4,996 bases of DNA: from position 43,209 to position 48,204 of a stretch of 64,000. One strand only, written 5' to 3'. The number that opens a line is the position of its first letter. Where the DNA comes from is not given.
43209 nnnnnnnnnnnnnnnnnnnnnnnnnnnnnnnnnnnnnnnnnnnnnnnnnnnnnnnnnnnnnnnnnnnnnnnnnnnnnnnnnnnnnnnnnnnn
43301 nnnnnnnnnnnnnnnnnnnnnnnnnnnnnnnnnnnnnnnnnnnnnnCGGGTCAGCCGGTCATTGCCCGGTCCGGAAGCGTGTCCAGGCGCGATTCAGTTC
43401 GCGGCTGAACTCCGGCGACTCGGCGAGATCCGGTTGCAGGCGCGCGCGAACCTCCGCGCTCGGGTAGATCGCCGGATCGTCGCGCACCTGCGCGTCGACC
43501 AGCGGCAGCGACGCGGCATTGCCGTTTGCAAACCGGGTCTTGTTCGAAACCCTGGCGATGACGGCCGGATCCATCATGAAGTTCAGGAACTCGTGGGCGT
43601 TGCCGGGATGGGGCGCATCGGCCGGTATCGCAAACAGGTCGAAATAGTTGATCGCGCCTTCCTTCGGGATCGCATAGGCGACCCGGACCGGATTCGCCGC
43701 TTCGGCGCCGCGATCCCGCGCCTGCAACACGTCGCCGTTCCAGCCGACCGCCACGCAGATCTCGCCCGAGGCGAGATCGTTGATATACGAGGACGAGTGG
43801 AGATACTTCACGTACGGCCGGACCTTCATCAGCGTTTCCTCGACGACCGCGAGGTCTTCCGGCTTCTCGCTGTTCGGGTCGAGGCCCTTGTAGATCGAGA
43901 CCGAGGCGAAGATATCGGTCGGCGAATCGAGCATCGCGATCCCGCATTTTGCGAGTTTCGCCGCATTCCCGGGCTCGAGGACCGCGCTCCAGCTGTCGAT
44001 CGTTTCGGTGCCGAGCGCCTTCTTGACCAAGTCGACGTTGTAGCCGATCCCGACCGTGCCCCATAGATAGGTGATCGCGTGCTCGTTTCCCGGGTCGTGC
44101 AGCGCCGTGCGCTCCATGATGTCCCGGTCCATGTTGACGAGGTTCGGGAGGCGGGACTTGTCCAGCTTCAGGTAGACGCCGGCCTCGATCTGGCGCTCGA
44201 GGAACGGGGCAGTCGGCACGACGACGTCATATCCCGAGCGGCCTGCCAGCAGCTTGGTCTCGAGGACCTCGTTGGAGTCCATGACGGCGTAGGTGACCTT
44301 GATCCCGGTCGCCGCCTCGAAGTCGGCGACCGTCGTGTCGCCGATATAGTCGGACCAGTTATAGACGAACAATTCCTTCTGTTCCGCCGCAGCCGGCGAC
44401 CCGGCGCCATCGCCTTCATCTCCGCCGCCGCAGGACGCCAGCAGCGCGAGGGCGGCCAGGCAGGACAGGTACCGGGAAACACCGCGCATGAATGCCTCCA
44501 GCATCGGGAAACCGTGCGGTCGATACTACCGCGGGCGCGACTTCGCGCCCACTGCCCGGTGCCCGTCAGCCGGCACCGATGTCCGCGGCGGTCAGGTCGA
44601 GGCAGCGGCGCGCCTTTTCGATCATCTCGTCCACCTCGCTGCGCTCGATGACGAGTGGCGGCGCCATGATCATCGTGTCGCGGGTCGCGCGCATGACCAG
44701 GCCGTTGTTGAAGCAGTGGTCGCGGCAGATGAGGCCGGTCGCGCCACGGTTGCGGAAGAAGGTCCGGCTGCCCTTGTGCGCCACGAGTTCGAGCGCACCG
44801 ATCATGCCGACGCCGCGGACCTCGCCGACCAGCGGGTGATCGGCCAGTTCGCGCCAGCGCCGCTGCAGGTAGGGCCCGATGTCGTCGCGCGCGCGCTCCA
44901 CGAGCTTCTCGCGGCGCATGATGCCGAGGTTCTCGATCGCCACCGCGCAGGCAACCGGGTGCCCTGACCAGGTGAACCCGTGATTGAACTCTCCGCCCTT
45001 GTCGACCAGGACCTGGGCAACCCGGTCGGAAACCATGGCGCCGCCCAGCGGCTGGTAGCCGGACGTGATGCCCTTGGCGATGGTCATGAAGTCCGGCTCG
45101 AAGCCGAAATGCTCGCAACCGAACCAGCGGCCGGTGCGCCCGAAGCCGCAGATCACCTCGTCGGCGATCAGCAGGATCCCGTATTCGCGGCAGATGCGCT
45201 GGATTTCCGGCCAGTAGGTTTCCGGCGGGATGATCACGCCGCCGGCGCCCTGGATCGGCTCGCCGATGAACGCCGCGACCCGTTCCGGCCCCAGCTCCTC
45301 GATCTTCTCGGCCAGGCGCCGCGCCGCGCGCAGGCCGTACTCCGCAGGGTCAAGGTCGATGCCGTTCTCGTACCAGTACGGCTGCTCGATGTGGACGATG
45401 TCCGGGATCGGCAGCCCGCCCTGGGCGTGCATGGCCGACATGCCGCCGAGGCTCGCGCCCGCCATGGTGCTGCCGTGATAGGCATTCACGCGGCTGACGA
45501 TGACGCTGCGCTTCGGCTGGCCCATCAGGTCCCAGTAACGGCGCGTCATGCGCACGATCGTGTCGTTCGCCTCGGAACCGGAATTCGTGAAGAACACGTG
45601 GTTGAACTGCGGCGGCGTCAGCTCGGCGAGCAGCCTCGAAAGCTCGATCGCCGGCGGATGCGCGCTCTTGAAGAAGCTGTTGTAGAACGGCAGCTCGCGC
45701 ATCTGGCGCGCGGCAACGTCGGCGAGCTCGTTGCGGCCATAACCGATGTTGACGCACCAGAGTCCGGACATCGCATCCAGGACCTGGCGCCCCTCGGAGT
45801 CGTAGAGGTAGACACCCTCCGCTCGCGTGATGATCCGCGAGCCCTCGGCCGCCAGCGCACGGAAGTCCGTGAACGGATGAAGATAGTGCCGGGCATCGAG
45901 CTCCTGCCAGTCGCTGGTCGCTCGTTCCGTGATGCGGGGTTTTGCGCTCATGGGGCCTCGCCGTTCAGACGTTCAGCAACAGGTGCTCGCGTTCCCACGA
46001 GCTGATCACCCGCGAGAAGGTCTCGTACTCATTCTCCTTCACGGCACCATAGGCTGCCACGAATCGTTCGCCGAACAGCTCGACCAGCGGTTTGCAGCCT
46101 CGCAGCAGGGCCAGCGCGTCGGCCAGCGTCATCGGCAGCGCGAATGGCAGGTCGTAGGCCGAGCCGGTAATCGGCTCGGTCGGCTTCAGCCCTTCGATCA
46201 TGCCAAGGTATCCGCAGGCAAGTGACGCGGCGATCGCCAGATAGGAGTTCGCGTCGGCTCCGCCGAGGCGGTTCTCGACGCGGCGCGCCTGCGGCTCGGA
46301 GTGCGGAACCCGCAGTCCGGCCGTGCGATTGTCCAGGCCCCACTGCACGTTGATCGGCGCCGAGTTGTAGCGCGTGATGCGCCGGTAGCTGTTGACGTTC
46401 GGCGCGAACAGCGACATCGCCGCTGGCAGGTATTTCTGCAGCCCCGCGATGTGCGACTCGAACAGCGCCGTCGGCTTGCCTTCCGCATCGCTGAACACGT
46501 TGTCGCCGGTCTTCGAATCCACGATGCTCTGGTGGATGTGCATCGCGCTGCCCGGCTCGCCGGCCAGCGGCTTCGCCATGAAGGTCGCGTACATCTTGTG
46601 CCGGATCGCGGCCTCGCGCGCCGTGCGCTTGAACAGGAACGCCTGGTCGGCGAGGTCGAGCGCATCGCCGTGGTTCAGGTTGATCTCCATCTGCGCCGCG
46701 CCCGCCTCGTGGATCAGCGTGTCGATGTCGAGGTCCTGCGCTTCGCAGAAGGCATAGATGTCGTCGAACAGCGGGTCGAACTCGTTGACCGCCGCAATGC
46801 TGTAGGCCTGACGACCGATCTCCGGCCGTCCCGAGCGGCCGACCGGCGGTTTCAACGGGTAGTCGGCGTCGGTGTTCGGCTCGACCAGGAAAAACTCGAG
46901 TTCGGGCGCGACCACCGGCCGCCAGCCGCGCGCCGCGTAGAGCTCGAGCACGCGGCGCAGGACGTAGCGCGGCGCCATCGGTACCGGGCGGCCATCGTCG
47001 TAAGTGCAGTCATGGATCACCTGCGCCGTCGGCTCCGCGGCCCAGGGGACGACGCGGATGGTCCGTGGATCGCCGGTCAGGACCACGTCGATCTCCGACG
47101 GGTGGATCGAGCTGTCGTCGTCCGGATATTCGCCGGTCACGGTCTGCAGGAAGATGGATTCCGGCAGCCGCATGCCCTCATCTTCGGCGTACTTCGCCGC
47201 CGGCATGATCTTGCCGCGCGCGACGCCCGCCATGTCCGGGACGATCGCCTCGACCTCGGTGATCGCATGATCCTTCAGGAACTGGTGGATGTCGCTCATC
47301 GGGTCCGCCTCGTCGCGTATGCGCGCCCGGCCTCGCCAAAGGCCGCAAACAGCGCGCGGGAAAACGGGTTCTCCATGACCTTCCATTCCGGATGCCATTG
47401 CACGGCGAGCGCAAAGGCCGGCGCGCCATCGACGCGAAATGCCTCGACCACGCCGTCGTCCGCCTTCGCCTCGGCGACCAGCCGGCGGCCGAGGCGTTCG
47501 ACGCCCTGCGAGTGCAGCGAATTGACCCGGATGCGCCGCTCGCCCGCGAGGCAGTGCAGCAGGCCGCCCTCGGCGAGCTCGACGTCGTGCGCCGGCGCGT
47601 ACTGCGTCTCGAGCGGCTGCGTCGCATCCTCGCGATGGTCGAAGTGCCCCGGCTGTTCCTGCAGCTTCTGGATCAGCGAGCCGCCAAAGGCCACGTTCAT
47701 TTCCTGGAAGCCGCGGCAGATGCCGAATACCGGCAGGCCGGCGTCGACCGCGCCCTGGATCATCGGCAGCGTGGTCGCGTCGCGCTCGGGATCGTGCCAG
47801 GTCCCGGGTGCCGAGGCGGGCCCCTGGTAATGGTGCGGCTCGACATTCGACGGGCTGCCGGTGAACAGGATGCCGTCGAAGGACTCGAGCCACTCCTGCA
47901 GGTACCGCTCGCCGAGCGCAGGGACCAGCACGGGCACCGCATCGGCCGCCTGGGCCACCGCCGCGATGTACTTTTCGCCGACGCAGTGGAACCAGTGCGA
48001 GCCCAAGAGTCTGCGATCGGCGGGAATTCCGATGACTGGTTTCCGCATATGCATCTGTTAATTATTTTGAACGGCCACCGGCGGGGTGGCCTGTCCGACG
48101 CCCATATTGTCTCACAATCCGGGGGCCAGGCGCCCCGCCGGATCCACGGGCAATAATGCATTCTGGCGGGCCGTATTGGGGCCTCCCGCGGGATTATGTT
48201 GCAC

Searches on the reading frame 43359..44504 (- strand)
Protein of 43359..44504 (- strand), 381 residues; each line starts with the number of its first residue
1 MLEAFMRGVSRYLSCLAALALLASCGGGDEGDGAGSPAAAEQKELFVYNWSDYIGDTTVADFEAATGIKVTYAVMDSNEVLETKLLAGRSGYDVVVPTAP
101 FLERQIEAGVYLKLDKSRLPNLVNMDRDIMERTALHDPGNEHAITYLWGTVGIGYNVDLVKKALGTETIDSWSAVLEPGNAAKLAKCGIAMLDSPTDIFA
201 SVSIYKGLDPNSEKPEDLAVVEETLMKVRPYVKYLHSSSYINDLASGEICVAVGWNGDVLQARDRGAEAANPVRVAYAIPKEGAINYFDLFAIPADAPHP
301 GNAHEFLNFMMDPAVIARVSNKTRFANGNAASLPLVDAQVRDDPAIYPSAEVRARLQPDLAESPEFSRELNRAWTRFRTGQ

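Call 27: search_protein_families(library=pfam, proteins=[window:43359-44504:-], max_evalue=0.00001)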
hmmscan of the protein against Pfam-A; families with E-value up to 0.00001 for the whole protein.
window:43359-44504:- (381 aa): 4 families
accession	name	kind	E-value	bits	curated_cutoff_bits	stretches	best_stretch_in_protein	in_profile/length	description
PF13416.11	SBP_bac_8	-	2.7e-25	90.1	27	1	59-346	3-277/279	Bacterial extracellular solute-binding protein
PF01547.30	SBP_bac_1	-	3.6e-18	67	26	1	60-314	15-304/307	Bacterial extracellular solute-binding protein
PF13343.11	SBP_bac_6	-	5.3e-13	49.5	24.6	1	93-327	5-219/245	Bacterial extracellular solute-binding protein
PF13531.11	SBP_bac_11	-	1.1e-07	32.2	25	1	59-315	17-217/227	Bacterial extracellular solute-binding protein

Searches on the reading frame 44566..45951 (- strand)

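Call 27: search_protein_families(library=pfam, proteins=[window:44566-45951:-], max_evalue=0.00001)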
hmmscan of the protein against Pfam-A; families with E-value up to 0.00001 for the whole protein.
window:44566-45951:- (461 aa): 1 family
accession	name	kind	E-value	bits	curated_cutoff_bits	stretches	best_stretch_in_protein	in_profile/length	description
PF00202.27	Aminotran_3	-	1.4e-90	304.4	30.5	1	39-450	11-402/403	Aminotransferase class-III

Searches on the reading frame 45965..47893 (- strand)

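Call 27: search_protein_families(library=pfam, proteins=[window:45965-47893:-], max_evalue=0.00001)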
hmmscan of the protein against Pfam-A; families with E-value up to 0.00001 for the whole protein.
window:45965-47893:- (642 aa): 1 family
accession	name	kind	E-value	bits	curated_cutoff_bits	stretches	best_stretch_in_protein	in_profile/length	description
PF00120.29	Gln-synt_C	-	5e-103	345.2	24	1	307-636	3-342/344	Glutamine synthetase, catalytic domain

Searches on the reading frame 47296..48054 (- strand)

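Call 27: search_protein_families(library=pfam, proteins=[window:47296-48054:-], max_evalue=0.00001)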
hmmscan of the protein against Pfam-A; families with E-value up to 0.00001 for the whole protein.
window:47296-48054:- (252 aa): 2 families
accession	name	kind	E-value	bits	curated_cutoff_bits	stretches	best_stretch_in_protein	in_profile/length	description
PF07722.19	Peptidase_C26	-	3.6e-69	233.3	20.5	1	6-223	1-219/219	Peptidase C26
PF00117.34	GATase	-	6e-12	46.1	22.8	1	55-225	39-174/190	Glutamine amidotransferase class-I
